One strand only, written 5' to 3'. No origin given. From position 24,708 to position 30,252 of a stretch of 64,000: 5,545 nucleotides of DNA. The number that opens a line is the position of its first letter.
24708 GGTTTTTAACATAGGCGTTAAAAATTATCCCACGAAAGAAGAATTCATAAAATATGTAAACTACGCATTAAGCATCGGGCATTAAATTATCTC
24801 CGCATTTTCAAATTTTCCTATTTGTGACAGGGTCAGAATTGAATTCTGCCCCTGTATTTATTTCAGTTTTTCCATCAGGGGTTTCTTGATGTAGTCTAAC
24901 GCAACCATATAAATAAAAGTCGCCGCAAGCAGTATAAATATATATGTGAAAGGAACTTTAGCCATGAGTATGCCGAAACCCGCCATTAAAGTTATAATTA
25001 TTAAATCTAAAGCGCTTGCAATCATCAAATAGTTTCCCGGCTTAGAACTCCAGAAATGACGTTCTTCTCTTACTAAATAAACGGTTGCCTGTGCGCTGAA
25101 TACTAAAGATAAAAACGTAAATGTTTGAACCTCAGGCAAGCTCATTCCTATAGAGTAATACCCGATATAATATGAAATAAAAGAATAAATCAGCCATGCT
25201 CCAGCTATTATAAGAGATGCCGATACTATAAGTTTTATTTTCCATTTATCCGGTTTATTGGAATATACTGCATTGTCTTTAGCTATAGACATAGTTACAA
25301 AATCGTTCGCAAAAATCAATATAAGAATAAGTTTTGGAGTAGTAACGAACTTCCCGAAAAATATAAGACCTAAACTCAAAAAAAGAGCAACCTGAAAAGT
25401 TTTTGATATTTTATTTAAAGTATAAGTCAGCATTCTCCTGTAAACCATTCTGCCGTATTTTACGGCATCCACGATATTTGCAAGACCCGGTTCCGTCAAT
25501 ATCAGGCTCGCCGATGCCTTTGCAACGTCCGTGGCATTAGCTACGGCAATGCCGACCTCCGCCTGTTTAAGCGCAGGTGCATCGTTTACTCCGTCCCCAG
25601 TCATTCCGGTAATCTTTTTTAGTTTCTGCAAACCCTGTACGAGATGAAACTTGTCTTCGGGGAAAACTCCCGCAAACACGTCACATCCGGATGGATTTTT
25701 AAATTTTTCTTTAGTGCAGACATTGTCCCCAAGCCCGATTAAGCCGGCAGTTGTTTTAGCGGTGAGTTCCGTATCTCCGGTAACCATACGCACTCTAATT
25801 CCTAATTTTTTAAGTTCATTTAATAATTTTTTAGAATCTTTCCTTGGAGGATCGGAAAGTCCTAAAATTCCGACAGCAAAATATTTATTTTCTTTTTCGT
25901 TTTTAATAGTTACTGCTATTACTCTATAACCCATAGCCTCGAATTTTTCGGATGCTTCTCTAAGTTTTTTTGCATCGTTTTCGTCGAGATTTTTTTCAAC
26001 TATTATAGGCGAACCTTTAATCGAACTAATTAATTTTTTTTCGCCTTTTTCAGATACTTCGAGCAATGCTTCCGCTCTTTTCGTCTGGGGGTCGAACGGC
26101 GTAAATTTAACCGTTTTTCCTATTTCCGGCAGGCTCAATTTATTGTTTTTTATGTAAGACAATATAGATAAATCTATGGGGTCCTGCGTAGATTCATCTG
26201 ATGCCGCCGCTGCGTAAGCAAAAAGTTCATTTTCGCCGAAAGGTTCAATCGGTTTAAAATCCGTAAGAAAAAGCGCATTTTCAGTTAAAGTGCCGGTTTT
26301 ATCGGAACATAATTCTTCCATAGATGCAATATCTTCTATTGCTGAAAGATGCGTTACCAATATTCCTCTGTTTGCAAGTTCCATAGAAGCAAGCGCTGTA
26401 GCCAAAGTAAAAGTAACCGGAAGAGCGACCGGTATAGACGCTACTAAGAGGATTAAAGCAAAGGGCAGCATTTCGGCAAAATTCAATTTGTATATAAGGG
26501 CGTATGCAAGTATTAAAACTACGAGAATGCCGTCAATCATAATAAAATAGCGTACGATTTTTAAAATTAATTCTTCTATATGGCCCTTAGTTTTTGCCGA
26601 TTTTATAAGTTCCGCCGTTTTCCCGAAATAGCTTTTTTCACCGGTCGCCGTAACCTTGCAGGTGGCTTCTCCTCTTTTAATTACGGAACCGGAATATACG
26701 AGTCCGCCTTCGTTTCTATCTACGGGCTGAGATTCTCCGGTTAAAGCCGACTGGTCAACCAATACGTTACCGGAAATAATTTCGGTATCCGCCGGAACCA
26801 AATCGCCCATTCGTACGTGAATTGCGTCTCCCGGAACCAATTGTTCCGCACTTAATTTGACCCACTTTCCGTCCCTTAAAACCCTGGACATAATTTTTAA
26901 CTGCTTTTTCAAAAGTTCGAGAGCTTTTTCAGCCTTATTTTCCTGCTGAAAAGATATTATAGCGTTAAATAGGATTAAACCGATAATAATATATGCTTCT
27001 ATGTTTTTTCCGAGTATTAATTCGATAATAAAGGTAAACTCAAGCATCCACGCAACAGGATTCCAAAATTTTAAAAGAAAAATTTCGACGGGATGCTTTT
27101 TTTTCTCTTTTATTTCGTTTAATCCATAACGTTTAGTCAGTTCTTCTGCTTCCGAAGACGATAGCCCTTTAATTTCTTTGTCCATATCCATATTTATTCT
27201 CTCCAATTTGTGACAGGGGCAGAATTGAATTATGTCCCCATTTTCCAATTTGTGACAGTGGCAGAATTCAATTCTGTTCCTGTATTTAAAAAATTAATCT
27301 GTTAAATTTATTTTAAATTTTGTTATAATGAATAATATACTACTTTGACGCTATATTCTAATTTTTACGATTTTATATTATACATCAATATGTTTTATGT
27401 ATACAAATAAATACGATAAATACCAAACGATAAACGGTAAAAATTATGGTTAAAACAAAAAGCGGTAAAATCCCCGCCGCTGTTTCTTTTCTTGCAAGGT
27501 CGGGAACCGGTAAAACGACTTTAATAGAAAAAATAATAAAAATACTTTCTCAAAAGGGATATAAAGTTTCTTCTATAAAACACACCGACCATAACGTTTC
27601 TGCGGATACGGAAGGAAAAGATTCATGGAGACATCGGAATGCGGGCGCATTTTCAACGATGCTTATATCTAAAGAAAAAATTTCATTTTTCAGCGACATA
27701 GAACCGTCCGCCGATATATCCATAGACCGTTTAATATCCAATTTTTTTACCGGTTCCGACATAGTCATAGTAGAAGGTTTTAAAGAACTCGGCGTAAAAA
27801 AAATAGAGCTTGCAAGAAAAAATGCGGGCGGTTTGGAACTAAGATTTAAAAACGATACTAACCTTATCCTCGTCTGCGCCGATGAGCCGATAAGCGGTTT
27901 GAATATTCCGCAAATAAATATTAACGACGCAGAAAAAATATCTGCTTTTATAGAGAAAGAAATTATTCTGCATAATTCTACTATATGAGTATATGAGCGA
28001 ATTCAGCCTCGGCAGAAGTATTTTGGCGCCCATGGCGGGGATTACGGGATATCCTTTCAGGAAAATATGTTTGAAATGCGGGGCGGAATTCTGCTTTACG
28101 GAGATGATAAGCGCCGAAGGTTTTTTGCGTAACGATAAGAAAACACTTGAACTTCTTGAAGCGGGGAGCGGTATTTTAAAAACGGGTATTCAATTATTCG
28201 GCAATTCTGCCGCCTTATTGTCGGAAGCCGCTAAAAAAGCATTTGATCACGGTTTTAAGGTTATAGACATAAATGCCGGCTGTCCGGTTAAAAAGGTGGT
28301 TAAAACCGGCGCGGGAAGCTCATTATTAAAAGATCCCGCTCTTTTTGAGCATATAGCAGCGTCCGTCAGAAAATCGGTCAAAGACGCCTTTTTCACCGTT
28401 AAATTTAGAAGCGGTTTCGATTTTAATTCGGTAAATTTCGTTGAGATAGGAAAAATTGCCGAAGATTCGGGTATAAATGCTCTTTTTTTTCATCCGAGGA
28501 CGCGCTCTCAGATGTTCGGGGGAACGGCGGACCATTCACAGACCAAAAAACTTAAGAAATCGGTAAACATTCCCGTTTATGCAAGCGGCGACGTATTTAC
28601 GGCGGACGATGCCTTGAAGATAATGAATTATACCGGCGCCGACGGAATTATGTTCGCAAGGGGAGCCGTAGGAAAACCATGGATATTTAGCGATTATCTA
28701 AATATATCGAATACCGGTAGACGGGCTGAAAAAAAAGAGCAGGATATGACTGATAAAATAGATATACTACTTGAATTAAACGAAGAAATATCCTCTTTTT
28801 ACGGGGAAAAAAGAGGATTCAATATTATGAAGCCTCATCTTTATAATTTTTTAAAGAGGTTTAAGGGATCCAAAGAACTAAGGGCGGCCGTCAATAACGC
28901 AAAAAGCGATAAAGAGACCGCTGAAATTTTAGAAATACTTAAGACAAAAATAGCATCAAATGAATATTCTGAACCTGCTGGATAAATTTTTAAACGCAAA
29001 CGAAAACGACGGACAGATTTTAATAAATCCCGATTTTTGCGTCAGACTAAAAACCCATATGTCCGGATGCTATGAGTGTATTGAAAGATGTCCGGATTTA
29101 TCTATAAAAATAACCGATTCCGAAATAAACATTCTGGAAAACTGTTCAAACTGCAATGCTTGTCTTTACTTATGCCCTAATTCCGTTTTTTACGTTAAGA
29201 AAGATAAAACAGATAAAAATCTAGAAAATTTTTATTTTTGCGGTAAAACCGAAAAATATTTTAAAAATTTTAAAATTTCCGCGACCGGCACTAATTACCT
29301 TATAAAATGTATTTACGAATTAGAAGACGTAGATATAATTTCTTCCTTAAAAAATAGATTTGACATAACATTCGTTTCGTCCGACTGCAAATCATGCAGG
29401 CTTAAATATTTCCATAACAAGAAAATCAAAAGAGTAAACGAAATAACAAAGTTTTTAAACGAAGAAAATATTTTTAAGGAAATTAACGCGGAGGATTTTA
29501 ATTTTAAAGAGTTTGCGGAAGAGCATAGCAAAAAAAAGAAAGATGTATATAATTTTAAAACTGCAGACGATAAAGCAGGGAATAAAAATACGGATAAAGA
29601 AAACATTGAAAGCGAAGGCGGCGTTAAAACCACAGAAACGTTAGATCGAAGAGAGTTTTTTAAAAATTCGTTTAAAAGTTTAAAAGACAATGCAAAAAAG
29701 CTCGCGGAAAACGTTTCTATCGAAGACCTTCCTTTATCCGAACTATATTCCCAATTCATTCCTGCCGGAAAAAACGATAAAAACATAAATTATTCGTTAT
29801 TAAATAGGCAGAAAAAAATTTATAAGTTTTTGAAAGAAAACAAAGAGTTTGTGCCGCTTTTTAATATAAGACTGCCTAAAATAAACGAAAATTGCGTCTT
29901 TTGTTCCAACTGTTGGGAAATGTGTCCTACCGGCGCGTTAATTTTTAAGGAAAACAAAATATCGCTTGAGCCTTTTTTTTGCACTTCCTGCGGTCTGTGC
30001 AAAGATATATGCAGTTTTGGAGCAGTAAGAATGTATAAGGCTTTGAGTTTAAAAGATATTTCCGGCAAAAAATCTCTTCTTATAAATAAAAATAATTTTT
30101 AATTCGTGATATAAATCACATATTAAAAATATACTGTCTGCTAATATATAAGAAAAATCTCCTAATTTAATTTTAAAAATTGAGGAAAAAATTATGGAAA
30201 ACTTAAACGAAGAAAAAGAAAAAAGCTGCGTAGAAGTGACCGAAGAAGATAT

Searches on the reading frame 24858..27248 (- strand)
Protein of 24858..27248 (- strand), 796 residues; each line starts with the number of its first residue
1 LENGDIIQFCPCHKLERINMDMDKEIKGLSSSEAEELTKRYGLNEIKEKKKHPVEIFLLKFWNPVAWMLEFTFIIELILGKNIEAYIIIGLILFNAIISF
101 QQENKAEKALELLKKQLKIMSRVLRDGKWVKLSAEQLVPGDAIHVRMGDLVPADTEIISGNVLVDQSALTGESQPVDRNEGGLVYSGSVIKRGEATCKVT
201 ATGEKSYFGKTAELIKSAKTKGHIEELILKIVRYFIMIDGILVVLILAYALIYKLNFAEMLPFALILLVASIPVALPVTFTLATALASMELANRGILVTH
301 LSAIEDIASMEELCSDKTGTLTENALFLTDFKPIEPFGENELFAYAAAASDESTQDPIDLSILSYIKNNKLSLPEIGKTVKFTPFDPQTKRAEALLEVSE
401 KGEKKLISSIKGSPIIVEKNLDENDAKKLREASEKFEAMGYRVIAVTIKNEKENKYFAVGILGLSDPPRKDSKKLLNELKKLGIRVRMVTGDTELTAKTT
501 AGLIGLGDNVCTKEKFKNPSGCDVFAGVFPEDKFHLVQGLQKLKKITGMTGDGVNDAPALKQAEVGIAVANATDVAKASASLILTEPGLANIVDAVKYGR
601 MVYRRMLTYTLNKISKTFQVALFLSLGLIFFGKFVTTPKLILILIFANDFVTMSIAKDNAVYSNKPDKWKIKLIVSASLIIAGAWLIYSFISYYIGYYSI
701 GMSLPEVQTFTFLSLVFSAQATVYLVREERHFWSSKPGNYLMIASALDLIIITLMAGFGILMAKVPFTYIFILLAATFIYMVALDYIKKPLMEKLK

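Call 19: search_protein_families(library=pfam, proteins=[window:24858-27248:-], max_evalue=0.001)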
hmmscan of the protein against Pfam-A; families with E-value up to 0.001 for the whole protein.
window:24858-27248:- (796 aa): 4 families
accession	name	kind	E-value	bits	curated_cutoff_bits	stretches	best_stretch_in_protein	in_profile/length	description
PF00122.25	E1-E2_ATPase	-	3e-49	167.4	28.1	1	118-294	4-181/181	E1-E2 ATPase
PF00702.32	Hydrolase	-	6.1e-17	63.1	26.4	1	315-563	6-190/191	haloacid dehalogenase-like hydrolase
PF00690.31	Cation_ATPase_N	-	2.6e-11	43.4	20.4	1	25-74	17-67/69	Cation transporter/ATPase, N-terminus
PF08282.18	Hydrolase_3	-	3.3e-05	24.2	20.9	1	549-584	208-243/255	haloacid dehalogenase-like hydrolase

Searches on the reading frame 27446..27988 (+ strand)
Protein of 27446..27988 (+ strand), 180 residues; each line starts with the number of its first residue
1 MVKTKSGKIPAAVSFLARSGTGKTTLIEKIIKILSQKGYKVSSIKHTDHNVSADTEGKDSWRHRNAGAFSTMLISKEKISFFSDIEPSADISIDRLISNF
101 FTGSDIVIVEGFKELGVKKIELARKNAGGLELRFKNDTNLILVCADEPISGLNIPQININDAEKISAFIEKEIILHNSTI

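Call 19: search_protein_families(library=pfam, proteins=[window:27446-27988:+], max_evalue=0.001)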
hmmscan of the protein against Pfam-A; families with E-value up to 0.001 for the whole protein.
window:27446-27988:+ (180 aa): 3 families
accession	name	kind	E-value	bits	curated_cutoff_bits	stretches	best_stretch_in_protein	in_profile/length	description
PF03205.20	MobB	-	7e-39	133.2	26.6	1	13-145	2-132/133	Molybdopterin guanine dinucleotide synthesis protein B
PF01656.29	CbiA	-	9.3e-05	22.8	25.4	1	19-126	8-54/125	CobQ/CobB/MinD/ParA nucleotide binding domain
PF03266.21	NTPase_1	-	0.00011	22.6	23.9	1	17-44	6-33/168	NTPase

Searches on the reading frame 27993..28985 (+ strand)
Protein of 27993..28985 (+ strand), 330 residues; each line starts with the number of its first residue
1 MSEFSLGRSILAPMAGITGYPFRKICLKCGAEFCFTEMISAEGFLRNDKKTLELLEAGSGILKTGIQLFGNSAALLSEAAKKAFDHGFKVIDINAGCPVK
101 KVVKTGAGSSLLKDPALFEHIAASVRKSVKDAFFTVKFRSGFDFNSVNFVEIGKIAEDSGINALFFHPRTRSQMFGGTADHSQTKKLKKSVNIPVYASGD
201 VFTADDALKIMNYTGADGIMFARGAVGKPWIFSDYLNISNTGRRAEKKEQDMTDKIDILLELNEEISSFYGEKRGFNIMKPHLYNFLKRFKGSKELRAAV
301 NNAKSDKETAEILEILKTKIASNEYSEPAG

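Call 19: search_protein_families(library=pfam, proteins=[window:27993-28985:+], max_evalue=0.001)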
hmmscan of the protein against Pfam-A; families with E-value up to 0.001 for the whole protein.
window:27993-28985:+ (330 aa): 1 family
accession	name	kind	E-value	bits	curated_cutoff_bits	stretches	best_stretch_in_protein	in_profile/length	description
PF01207.24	Dus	-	8.5e-73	245.6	20.4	1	10-314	1-303/311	Dihydrouridine synthase (Dus)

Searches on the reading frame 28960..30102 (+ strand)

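Call 19: search_protein_families(library=pfam, proteins=[window:28960-30102:+], max_evalue=0.001)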
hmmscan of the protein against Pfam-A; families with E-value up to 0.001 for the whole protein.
window:28960-30102:+ (380 aa): 7 families
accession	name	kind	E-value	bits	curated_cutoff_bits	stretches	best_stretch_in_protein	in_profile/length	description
PF00037.32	Fer4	-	1.5e-11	44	21.1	1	308-327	4-23/24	4Fe-4S binding domain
PF12838.12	Fer4_7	-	3.2e-11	43.9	27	1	311-355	1-52/52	4Fe-4S dicluster domain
PF13237.11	Fer4_10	-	1.3e-07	31.9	25.5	1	309-351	6-52/53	4Fe-4S dicluster domain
PF13187.11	Fer4_9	-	2.8e-07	30.9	27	1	311-354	1-50/52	4Fe-4S dicluster domain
PF13484.11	Fer4_16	-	4.8e-07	30.9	30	0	311-330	1-20/66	4Fe-4S double cluster binding domain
PF14697.11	Fer4_21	-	9.3e-07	29.3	35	1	309-358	4-59/59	4Fe-4S dicluster domain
PF13746.11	Fer4_18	-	9.1e-05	23.1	27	1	282-352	32-96/114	4Fe-4S dicluster domain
